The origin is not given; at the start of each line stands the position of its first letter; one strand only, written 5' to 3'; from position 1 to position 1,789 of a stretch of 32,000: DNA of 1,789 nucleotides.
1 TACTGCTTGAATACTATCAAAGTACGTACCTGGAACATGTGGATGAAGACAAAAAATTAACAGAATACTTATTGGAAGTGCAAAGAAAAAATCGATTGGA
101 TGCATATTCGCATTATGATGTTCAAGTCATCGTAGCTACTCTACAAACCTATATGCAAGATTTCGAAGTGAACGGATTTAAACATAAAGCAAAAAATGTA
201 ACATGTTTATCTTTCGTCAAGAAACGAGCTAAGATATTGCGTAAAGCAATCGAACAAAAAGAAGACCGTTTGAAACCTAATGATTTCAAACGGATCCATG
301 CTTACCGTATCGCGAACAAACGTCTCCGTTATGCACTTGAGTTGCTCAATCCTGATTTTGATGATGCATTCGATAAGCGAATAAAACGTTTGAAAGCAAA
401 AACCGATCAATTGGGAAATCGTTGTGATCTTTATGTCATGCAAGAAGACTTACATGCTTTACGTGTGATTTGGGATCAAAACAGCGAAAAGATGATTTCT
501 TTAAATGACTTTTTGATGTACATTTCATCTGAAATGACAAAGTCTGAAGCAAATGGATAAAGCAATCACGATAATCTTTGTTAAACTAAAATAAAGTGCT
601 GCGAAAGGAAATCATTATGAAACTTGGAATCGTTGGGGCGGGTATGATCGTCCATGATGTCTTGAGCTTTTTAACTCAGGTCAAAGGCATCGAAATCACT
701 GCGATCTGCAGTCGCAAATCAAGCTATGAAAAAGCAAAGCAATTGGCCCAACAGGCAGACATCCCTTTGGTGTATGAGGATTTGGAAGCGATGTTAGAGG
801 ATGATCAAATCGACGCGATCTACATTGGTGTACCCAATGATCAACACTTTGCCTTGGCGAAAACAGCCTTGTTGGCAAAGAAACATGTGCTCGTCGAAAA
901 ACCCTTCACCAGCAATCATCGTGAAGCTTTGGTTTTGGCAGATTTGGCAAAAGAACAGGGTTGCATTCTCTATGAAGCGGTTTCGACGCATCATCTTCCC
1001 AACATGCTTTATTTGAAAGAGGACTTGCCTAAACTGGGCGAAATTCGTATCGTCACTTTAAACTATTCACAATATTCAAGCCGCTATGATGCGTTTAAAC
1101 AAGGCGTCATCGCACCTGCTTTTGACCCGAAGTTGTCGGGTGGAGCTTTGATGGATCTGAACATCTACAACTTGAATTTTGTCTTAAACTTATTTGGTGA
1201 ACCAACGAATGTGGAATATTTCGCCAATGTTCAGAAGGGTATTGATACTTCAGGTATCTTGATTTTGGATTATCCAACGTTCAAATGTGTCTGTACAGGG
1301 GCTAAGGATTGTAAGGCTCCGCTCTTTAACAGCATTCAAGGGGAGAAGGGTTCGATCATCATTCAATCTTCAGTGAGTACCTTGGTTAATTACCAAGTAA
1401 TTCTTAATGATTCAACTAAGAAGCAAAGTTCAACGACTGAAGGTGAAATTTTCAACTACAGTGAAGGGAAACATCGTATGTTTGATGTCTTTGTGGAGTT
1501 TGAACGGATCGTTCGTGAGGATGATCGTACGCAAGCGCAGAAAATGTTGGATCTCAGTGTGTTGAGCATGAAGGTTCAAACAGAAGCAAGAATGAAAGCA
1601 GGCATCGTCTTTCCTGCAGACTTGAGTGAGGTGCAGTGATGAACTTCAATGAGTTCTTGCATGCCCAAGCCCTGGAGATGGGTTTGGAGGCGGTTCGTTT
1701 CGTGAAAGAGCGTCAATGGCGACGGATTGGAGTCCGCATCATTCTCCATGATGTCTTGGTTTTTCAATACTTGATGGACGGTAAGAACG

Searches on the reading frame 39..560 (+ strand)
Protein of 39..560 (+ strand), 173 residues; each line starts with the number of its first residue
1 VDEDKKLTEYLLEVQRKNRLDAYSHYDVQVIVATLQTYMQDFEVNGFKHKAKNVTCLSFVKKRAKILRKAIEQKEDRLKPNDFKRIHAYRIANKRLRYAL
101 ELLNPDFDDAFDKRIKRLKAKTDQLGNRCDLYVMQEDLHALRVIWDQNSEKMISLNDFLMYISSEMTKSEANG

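Call 32: search_protein_families(library=pfam, proteins=[window:39-560:+], max_evalue=0.001)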
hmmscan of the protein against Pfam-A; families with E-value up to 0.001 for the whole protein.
window:39-560:+ (173 aa): 1 family
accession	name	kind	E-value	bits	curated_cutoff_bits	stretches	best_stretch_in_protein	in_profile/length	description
PF05235.19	CHAD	-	2.1e-12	47.9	25.6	1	57-136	149-225/228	CHAD domain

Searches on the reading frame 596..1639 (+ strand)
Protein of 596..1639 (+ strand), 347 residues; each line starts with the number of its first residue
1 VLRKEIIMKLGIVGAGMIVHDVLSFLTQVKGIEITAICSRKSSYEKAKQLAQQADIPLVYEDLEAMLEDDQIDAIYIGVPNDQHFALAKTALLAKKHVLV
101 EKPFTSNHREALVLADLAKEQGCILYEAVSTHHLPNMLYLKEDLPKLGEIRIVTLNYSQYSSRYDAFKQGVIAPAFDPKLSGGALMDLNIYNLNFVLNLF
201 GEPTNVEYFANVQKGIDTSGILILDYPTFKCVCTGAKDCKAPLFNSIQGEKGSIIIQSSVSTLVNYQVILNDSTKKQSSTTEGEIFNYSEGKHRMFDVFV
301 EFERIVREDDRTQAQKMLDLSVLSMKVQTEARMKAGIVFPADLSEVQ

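Call 32: search_protein_families(library=pfam, proteins=[window:596-1639:+], max_evalue=0.001)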
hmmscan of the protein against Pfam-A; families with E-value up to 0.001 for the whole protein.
window:596-1639:+ (347 aa): 3 families
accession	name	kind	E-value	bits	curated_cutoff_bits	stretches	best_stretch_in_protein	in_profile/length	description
PF01408.29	GFO_IDH_MocA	-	3.1e-27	96.1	24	1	9-126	2-117/120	Oxidoreductase family, NAD-binding Rossmann fold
PF22725.1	GFO_IDH_MocA_C3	-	6.8e-10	39.4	27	1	146-254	12-123/124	GFO/IDH/MocA C-terminal domain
PF02894.22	GFO_IDH_MocA_C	-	2.4e-05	24.7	22.9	1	146-295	8-171/218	Oxidoreductase family, C-terminal alpha/beta domain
